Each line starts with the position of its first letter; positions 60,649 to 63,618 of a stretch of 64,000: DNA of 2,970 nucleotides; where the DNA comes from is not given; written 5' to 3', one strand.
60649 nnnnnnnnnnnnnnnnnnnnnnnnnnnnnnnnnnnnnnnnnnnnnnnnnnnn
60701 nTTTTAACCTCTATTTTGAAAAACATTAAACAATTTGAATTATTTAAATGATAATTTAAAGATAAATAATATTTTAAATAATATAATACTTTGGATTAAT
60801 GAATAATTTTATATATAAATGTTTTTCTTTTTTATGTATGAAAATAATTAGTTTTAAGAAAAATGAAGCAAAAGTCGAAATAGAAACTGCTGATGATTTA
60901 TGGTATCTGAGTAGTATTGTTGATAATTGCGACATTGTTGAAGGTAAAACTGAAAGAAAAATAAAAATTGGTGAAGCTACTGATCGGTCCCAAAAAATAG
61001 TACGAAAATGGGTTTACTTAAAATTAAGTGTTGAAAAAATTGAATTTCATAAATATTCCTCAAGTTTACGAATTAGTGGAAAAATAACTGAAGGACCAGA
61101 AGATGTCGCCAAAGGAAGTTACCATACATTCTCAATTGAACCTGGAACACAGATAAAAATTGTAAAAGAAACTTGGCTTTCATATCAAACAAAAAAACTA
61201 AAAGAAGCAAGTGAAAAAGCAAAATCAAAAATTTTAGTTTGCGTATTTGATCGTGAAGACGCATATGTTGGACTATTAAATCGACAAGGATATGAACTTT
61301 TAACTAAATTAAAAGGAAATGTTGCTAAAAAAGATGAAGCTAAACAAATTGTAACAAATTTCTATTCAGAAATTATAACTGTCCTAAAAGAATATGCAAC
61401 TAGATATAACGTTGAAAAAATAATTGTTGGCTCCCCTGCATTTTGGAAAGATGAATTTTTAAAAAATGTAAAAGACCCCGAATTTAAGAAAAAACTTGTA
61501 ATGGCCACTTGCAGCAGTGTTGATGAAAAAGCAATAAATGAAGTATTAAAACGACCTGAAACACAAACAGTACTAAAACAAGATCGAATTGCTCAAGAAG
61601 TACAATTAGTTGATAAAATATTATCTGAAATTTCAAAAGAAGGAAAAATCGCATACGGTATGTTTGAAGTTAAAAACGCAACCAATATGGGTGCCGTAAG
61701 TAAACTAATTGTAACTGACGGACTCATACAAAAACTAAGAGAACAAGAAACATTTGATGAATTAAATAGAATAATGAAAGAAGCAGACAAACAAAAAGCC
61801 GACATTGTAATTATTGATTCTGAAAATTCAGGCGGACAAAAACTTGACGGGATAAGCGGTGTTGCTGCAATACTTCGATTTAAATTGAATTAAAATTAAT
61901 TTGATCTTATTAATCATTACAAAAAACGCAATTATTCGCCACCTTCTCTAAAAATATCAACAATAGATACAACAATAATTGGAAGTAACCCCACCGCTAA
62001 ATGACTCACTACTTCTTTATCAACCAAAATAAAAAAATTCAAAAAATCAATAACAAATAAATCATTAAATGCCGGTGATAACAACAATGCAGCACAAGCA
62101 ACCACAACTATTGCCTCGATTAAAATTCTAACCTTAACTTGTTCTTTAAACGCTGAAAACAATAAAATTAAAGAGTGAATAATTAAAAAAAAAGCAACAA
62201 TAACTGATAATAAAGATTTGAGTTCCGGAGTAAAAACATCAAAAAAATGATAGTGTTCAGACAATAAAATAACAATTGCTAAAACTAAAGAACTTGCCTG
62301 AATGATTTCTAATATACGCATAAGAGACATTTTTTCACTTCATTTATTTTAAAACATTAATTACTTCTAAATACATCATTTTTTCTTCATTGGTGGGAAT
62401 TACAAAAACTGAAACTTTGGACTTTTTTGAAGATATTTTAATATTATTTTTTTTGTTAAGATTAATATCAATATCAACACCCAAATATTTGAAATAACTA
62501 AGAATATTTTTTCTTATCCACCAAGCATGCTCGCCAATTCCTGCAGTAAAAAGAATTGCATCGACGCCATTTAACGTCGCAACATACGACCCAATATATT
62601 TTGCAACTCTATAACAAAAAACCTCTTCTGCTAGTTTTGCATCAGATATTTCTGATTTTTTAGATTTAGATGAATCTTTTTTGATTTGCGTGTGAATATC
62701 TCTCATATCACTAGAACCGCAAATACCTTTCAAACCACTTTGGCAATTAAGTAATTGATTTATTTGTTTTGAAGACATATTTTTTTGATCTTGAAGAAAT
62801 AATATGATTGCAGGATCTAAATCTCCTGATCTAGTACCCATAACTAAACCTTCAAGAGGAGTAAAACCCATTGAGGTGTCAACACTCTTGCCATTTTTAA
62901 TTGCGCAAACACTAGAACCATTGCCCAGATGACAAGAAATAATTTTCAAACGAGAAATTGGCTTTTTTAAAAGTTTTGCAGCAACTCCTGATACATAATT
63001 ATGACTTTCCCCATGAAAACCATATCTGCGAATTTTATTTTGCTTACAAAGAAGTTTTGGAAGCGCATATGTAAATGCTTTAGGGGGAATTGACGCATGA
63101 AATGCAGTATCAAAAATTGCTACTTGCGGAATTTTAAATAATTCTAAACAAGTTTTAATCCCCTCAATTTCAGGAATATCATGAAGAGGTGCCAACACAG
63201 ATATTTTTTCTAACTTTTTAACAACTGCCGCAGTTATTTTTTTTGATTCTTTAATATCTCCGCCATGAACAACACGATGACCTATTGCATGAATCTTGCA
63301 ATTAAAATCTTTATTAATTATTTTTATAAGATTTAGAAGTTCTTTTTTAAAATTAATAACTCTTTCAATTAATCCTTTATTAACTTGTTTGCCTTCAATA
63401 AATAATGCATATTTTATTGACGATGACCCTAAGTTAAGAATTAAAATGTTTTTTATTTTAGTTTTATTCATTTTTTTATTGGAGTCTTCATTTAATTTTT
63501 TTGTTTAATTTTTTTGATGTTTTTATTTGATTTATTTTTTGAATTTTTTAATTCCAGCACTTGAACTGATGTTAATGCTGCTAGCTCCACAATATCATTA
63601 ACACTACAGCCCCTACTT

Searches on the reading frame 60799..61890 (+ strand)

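Call 55: search_protein_families(library=pfam, proteins=[window:60799-61890:+], max_evalue=0.0001)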
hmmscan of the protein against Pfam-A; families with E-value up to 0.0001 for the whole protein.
window:60799-61890:+ (364 aa): 3 families
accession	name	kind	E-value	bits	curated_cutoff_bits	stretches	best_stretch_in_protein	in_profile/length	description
PF03463.20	eRF1_1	-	4.3e-27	95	23.8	1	21-137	13-122/123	eRF1 domain 1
PF03465.20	eRF1_3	-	5.8e-21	75.4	25.8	1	264-363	1-106/106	eRF1 domain 3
PF03464.20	eRF1_2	-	4e-11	43.8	27.1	1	147-258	4-130/133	eRF1 domain 2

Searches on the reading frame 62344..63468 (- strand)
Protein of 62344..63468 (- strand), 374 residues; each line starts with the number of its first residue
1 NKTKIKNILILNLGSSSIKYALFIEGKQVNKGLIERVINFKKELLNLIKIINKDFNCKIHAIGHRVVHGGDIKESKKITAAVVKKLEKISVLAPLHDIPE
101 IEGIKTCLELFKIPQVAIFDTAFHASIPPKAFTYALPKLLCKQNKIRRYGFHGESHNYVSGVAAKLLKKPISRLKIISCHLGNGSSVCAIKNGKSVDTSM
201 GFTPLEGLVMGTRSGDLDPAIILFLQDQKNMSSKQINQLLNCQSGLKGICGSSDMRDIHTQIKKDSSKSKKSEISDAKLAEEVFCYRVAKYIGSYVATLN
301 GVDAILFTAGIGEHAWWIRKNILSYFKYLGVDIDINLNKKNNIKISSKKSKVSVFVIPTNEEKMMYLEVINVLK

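Call 55: search_protein_families(library=pfam, proteins=[window:62344-63468:-], max_evalue=0.0001)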
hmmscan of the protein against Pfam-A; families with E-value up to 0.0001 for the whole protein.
window:62344-63468:- (374 aa): 1 family
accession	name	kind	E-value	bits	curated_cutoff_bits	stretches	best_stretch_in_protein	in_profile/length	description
PF00871.23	Acetate_kinase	-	1e-122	410.1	22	1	53-365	77-390/392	Acetokinase family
